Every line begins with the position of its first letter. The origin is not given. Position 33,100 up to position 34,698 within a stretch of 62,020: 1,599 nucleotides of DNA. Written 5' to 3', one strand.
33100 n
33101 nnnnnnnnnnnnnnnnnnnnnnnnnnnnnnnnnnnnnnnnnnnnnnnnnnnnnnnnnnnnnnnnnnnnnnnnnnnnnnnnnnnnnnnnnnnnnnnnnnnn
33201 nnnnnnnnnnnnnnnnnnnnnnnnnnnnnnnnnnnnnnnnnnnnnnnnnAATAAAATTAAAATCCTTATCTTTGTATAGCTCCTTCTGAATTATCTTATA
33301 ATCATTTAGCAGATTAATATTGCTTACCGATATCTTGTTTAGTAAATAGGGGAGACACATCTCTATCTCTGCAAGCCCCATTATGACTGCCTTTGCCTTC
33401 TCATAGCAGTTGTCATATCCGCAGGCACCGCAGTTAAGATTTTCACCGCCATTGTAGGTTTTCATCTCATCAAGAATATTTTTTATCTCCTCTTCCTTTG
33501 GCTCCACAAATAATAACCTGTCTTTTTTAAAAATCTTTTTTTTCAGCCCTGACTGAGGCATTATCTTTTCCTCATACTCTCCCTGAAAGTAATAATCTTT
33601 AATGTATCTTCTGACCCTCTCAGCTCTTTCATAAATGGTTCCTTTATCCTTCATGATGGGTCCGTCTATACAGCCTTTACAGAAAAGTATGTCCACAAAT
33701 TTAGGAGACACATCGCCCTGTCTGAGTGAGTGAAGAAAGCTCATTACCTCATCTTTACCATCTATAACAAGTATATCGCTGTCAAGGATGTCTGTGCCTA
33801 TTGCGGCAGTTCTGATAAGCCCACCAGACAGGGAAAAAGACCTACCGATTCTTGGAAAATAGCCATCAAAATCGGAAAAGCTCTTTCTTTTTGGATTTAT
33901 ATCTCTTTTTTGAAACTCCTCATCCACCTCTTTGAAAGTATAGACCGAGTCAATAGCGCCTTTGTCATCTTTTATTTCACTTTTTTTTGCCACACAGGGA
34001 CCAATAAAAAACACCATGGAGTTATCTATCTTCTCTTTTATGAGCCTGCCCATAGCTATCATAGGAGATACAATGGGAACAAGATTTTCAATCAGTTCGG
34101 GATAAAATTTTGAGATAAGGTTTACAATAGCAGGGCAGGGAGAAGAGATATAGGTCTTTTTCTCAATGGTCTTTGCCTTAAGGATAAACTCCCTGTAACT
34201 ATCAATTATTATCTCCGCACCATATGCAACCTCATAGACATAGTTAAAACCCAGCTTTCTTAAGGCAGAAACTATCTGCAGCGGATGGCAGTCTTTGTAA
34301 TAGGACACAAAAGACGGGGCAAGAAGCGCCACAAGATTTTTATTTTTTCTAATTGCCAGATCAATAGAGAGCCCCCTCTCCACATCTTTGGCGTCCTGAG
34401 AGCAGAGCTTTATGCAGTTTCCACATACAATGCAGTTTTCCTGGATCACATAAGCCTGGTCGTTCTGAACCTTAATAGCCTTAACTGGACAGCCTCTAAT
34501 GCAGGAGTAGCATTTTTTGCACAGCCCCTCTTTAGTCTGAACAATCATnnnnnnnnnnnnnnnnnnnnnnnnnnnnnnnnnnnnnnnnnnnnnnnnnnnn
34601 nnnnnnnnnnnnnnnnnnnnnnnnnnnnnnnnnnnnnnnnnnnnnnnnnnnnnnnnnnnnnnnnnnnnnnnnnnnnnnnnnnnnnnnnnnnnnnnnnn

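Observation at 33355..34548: The regulator's H-domain keeps the H-cluster ligands but alters the proton-relay and L3 motifs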

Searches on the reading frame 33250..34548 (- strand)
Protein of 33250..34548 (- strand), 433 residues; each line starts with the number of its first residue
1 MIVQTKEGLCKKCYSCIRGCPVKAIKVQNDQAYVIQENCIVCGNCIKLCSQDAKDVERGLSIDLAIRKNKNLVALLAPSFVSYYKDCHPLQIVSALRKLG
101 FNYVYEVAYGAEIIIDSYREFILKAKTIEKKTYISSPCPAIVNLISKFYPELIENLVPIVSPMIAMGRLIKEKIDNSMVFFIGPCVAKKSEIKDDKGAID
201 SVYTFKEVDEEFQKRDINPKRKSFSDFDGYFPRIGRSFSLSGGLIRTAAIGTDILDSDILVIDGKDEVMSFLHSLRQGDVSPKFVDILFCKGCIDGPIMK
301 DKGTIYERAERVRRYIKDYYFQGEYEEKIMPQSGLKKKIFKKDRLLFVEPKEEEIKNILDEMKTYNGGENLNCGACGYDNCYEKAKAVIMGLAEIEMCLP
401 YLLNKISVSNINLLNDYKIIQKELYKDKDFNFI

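Call 4: search_solved_structures(query=window:33250-34548:-, max_evalue=0.01, show_alignments=3)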
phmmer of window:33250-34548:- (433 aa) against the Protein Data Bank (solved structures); distinct sequences matched with E-value up to 0.01: 63 (the best 60 are shown).
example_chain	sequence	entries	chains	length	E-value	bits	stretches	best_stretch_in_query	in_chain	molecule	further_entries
7qv7_D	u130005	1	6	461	3.6e-21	78.9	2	79-213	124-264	Hydrogen dependent carbon dioxide reductase subunit HydA2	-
7p5h_A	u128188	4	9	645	5.4e-20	75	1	34-247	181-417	Fe-hydrogenase, subunit alpha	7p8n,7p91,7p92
8a6t_A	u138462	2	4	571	1.6e-16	63.5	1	34-248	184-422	Electron bifurcating hydrogenase subunit HydA1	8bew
6gly_A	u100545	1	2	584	1.6e-12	50.4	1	30-249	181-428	Iron hydrogenase 1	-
6glz_A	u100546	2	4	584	1.8e-12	50.2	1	30-249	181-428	Iron hydrogenase 1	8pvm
6gm4_A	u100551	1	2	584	1.8e-12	50.1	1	30-249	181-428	Iron hydrogenase 1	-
1c4a_A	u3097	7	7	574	1.9e-12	50.1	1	30-249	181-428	PROTEIN (FE-ONLY HYDROGENASE) | PROTEIN (PERIPLASMIC HYDROGENASE 1) | Iron hydrogenase 1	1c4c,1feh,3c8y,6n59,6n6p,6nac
5la3_A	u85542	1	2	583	2.5e-12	49.7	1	30-249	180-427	Iron hydrogenase 1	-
8cjy_A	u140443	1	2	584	3.1e-12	49.4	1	30-249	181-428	Iron hydrogenase 1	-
7qhf_A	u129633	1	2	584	3.1e-12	49.4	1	30-249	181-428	Iron hydrogenase 1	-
6gm0_A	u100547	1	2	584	3.3e-12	49.3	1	30-249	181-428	Iron hydrogenase 1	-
4xdd_A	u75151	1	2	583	3.6e-12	49.2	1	30-249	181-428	Iron hydrogenase 1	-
4xdc_A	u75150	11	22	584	3.6e-12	49.2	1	30-249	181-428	Iron hydrogenase 1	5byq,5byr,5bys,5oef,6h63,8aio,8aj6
9rkm_A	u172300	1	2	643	3.9e-12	49.1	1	9-248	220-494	[FeFe]-hydrogenase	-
6yf4_A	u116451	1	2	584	4.2e-12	49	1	30-249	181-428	Iron hydrogenase 1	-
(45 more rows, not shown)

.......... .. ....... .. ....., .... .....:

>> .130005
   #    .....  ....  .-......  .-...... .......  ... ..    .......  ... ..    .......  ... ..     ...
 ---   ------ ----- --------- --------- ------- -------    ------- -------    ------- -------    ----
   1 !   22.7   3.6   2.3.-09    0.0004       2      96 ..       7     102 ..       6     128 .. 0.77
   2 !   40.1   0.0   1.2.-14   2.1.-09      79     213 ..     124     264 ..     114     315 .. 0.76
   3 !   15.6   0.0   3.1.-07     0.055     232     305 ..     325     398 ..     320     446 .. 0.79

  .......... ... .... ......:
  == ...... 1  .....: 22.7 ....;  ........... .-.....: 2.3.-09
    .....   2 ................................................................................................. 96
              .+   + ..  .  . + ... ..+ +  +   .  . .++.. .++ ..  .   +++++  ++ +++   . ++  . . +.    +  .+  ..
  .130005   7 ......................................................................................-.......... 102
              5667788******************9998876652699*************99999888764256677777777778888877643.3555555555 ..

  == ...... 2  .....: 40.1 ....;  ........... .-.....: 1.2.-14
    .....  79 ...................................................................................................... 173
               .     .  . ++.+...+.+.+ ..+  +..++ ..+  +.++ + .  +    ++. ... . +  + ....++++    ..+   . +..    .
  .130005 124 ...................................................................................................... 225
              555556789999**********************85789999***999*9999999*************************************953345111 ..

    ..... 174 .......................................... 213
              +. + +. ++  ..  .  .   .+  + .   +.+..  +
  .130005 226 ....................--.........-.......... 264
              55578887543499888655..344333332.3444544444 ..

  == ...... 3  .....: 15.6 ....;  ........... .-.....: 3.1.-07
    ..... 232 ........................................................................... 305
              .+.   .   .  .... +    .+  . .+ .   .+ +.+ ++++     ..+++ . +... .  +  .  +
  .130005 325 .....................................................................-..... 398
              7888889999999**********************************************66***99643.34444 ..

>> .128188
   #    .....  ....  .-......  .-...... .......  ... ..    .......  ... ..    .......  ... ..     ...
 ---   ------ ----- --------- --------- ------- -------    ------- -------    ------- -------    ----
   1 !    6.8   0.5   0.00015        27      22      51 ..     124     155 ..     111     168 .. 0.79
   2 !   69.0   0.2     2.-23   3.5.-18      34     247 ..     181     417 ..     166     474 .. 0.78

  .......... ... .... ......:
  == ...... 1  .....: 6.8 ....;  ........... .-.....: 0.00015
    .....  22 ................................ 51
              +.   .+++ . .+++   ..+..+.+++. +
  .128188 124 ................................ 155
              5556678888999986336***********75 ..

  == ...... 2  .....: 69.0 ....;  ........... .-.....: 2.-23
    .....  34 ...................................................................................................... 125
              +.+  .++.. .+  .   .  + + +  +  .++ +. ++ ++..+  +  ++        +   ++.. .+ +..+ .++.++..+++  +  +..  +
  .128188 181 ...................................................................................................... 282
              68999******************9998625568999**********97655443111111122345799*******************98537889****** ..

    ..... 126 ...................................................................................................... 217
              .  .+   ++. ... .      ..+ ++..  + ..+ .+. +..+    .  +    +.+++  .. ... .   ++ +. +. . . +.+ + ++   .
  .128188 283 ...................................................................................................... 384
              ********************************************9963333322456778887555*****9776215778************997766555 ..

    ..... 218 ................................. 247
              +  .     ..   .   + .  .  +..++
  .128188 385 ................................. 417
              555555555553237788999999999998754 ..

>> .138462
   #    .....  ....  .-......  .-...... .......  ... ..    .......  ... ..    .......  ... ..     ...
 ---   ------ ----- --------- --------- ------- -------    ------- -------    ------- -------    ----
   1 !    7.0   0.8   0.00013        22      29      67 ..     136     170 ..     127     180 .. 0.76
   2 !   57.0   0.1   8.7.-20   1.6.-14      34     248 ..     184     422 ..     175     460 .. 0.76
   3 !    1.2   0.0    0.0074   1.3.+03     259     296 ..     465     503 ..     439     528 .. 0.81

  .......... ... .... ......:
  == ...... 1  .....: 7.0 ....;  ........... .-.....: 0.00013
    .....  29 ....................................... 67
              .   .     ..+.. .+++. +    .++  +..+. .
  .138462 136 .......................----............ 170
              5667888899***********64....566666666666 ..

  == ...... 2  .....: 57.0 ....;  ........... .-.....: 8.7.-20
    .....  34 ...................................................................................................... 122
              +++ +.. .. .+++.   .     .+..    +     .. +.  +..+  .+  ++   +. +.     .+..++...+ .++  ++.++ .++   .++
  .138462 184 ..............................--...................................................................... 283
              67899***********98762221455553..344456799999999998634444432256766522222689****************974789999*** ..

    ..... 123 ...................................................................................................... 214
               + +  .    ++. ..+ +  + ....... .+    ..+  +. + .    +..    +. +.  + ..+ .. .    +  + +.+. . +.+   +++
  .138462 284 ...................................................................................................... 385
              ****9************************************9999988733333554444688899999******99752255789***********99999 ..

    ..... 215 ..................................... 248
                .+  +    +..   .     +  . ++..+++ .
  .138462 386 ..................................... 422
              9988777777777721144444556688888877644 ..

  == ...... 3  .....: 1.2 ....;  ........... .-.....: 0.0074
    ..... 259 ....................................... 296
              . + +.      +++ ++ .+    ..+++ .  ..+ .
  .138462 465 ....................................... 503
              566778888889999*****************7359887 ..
